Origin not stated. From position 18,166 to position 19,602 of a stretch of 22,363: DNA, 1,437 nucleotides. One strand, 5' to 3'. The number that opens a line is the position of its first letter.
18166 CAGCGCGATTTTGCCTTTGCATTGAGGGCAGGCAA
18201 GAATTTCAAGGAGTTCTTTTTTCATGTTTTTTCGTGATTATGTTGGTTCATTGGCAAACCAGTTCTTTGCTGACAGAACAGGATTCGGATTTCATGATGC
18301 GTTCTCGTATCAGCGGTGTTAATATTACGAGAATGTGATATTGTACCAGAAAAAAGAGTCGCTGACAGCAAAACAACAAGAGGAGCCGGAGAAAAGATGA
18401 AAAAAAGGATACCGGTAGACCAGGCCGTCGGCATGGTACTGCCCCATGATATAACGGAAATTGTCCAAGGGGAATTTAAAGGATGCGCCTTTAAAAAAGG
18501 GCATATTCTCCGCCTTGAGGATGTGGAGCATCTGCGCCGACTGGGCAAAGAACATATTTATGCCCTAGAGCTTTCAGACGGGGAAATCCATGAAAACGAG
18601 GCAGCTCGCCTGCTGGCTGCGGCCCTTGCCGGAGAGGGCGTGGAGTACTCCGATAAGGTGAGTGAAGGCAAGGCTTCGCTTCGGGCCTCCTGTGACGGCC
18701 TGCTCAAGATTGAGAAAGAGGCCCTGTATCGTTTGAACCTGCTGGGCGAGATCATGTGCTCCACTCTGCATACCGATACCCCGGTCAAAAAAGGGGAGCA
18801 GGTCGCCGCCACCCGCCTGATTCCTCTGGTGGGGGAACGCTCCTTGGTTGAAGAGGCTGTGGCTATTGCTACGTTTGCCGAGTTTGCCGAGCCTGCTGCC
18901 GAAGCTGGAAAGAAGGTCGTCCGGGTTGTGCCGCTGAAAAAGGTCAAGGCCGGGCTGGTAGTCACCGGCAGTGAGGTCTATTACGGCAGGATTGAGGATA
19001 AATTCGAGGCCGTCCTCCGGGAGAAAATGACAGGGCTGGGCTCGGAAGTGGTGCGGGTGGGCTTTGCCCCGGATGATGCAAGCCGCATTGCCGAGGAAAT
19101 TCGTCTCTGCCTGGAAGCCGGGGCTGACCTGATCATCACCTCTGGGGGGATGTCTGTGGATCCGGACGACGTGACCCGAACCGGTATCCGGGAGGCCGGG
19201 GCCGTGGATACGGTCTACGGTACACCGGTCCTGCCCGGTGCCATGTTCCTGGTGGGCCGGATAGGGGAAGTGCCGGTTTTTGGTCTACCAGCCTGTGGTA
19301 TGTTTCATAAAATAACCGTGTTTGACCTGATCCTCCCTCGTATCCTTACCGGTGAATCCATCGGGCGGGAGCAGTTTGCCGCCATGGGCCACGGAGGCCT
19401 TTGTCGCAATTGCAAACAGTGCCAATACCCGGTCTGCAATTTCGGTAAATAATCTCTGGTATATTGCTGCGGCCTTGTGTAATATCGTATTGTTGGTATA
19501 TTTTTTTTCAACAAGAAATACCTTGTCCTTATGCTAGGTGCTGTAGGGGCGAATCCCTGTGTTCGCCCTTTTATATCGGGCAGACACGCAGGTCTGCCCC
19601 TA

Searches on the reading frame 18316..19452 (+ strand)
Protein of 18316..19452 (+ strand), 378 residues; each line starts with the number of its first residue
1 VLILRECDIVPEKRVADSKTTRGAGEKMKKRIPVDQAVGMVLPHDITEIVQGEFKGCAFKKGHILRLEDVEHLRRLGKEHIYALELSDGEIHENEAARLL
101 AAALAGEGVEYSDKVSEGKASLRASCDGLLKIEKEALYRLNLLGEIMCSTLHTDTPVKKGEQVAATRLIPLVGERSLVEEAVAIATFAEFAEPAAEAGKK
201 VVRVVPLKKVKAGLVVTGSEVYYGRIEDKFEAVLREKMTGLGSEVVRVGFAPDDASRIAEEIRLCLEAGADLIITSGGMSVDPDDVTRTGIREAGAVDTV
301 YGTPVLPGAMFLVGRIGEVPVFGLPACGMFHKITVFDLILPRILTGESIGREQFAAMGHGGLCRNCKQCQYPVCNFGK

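Call 5: search_protein_families(library=pfam, proteins=[window:18316-19452:+], max_evalue=0.01)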
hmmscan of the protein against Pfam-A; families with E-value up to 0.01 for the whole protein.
window:18316-19452:+ (378 aa): 1 family
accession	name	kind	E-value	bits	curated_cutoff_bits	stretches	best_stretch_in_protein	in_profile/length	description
PF00994.29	MoCF_biosynth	-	4.7e-23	81.9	26.6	1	214-343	2-142/144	Probable molybdopterin binding domain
